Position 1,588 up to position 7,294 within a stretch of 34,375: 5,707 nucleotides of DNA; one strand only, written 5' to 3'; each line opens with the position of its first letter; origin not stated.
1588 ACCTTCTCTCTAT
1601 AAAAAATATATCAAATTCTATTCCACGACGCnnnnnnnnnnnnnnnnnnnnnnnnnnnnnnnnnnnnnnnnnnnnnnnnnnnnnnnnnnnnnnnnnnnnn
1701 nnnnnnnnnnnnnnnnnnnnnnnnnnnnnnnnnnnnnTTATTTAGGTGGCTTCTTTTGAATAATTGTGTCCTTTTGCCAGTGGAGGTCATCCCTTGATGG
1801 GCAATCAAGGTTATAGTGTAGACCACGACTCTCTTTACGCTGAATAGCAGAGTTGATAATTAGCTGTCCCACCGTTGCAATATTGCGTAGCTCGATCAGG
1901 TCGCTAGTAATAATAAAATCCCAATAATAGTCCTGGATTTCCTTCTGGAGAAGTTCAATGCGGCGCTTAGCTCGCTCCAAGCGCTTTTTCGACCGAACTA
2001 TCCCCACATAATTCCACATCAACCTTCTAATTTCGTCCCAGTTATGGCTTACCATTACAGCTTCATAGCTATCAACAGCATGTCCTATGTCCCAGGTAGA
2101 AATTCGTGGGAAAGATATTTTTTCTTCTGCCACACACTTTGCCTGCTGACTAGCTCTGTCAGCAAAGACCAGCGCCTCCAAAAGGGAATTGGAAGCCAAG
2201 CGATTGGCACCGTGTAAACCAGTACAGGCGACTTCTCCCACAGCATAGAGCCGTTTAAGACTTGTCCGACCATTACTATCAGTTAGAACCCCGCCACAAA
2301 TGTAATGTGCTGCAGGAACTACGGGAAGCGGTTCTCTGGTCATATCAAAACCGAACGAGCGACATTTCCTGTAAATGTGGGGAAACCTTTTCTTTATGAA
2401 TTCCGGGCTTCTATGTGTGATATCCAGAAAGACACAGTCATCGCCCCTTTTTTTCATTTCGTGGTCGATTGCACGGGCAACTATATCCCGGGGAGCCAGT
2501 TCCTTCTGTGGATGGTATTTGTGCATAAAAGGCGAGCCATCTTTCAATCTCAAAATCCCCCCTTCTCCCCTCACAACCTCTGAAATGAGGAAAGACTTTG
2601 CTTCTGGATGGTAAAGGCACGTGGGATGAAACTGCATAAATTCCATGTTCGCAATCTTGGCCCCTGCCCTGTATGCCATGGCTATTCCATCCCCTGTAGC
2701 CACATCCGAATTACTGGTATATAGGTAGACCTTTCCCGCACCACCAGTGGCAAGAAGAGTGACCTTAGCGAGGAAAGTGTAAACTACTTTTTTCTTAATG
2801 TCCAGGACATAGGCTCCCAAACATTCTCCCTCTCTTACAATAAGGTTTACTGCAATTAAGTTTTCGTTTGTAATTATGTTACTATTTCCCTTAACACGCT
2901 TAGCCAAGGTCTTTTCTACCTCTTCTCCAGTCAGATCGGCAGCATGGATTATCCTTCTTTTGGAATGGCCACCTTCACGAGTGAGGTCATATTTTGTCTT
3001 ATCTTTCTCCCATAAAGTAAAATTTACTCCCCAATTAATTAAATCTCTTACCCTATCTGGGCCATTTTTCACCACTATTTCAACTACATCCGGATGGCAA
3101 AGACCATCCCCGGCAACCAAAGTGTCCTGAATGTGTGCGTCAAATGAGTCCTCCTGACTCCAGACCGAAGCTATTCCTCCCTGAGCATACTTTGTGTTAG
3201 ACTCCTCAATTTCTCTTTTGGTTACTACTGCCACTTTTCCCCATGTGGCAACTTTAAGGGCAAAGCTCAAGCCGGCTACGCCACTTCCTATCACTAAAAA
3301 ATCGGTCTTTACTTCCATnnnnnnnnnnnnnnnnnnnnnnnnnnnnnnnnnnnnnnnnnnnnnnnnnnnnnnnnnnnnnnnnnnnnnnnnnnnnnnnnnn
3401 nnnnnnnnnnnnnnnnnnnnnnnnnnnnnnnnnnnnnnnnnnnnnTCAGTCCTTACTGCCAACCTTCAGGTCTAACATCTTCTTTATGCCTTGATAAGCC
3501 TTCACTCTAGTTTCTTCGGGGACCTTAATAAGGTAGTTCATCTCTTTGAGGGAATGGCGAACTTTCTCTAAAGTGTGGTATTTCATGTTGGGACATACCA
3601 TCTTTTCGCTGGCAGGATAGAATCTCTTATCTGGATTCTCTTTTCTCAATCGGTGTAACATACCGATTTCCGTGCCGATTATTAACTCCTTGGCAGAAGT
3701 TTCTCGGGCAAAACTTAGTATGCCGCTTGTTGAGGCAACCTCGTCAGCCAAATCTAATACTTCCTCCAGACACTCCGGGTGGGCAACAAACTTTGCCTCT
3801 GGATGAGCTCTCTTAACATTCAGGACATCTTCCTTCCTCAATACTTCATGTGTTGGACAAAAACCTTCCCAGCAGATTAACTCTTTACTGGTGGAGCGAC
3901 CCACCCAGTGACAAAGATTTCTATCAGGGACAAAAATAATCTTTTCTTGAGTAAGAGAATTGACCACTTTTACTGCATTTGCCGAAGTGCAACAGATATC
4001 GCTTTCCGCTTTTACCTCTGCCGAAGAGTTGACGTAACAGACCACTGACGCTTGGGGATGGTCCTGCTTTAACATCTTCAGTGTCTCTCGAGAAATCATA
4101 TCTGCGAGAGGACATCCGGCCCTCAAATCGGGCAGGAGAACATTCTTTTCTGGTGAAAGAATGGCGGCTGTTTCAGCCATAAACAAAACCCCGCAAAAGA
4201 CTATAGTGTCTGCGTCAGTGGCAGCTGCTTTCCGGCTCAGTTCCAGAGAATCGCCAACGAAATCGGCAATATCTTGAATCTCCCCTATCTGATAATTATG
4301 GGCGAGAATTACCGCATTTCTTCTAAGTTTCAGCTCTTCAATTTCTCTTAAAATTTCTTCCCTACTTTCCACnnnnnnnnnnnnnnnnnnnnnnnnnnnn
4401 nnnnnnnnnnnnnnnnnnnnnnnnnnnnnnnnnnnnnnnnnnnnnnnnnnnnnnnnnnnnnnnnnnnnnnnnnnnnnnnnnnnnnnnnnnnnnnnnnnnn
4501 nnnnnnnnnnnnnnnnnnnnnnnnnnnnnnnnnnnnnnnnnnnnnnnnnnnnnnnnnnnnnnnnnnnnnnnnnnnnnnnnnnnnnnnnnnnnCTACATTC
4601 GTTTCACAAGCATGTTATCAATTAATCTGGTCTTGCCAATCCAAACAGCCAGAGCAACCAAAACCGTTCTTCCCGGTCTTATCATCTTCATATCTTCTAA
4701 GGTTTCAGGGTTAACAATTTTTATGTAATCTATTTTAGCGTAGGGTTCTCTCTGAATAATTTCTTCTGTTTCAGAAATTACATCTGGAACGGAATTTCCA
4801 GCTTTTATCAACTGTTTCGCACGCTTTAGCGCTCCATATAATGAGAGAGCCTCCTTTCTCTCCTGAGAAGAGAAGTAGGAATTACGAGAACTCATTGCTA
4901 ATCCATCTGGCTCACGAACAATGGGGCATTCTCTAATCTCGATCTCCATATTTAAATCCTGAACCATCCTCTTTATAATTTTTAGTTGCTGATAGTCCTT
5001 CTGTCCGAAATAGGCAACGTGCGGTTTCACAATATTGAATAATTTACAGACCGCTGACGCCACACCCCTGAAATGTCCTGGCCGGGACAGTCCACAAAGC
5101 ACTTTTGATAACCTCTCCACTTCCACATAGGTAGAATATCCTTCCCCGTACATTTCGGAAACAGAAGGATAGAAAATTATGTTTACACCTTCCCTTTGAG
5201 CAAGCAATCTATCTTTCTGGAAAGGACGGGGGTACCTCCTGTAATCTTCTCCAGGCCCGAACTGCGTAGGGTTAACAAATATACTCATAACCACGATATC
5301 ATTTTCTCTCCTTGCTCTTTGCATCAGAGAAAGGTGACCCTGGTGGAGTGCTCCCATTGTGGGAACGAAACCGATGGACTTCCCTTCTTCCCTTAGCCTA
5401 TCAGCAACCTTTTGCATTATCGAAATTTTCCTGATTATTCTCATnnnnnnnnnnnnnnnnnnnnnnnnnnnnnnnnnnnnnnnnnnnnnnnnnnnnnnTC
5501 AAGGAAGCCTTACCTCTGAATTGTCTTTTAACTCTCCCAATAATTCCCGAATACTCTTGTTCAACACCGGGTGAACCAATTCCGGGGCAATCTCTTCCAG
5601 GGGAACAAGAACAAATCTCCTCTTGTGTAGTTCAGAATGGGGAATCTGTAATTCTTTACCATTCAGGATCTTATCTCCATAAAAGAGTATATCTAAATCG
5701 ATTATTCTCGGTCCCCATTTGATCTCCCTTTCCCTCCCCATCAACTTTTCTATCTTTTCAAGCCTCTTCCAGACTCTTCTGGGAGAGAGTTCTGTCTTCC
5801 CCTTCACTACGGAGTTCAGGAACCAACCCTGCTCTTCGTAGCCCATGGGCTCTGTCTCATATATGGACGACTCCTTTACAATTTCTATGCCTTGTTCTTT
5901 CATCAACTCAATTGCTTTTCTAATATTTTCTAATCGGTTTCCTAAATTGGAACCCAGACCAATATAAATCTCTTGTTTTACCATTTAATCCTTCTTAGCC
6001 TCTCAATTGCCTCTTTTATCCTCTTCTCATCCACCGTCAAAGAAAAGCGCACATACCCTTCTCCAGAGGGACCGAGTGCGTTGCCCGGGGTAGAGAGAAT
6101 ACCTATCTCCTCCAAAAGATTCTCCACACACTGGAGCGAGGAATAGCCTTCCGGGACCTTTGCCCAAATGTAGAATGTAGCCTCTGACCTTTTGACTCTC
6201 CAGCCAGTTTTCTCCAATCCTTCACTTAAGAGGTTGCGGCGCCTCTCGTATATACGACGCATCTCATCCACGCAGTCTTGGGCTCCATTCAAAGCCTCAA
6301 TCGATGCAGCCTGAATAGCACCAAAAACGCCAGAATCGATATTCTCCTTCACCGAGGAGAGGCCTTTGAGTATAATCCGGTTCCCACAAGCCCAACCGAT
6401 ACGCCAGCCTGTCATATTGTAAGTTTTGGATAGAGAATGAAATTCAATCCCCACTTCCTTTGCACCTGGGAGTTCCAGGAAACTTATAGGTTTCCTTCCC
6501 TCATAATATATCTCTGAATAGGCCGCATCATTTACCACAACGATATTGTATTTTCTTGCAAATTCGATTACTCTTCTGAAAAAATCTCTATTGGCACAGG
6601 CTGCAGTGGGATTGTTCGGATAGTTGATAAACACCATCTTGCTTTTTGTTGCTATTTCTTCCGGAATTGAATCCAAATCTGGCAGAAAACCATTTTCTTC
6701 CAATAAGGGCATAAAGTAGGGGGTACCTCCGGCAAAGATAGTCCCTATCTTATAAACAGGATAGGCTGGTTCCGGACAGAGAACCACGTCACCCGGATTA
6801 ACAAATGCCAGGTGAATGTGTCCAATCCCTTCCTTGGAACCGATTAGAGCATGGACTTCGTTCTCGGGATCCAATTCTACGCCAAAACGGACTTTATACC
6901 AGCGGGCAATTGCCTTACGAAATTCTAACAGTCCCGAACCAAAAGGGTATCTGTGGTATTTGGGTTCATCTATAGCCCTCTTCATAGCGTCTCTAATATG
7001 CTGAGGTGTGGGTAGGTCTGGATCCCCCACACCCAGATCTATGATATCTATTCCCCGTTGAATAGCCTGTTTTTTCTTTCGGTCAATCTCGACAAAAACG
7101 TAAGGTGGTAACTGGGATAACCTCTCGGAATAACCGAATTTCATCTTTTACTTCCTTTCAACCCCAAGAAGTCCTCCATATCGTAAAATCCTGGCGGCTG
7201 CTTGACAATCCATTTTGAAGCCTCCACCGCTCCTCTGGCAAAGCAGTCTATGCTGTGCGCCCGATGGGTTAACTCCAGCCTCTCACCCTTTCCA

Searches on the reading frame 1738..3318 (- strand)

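Call 69: search_protein_families(library=pfam, proteins=[window:1738-3318:-], max_evalue=0.001)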
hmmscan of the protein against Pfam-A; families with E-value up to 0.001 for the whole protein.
window:1738-3318:- (526 aa): 4 families
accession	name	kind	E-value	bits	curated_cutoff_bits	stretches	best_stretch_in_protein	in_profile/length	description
PF00890.30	FAD_binding_2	-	2.7e-97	327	20.4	1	6-379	1-414/414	FAD binding domain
PF02910.25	Succ_DH_flav_C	-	1.2e-18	67.8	20.8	1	428-522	2-102/130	Fumarate reductase flavoprotein C-term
PF07992.20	Pyr_redox_2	-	2.3e-07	31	26.1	0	6-85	2-58/291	Pyridine nucleotide-disulphide oxidoreductase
PF01266.30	DAO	-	1.7e-05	24.9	27.9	1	6-56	1-55/353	FAD dependent oxidoreductase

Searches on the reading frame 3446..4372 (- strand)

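Call 69: search_protein_families(library=pfam, proteins=[window:3446-4372:-], max_evalue=0.001)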
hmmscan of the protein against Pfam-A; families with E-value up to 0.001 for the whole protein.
window:3446-4372:- (308 aa): 1 family
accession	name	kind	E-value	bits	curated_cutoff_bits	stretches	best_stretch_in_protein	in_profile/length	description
PF02445.21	NadA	-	1e-124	415.9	27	1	10-301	2-295/295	Quinolinate synthetase A protein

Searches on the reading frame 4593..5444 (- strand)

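Call 69: search_protein_families(library=pfam, proteins=[window:4593-5444:-], max_evalue=0.001)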
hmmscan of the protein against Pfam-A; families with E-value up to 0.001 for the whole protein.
window:4593-5444:- (283 aa): 1 family
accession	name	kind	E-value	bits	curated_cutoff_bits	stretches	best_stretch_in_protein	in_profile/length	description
PF02569.21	Pantoate_ligase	-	5.7e-111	370.4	20.7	1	2-278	1-267/268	Pantoate-beta-alanine ligase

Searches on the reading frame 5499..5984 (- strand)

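Call 69: search_protein_families(library=pfam, proteins=[window:5499-5984:-], max_evalue=0.001)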
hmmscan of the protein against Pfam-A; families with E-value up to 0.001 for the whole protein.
window:5499-5984:- (161 aa): 1 family
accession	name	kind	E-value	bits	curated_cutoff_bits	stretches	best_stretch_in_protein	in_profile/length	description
PF01288.25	HPPK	-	1e-41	142.4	25.7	1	7-134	1-116/116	7,8-dihydro-6-hydroxymethylpterin-pyrophosphokinase (HPPK)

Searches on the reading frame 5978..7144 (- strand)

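Call 69: search_protein_families(library=pfam, proteins=[window:5978-7144:-], max_evalue=0.001)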
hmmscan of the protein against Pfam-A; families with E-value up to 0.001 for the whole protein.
window:5978-7144:- (388 aa): 1 family
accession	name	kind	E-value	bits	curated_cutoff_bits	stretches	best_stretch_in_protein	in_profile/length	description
PF00155.27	Aminotran_1_2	-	5.1e-67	227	19.7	1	33-383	2-361/361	Aminotransferase class I and II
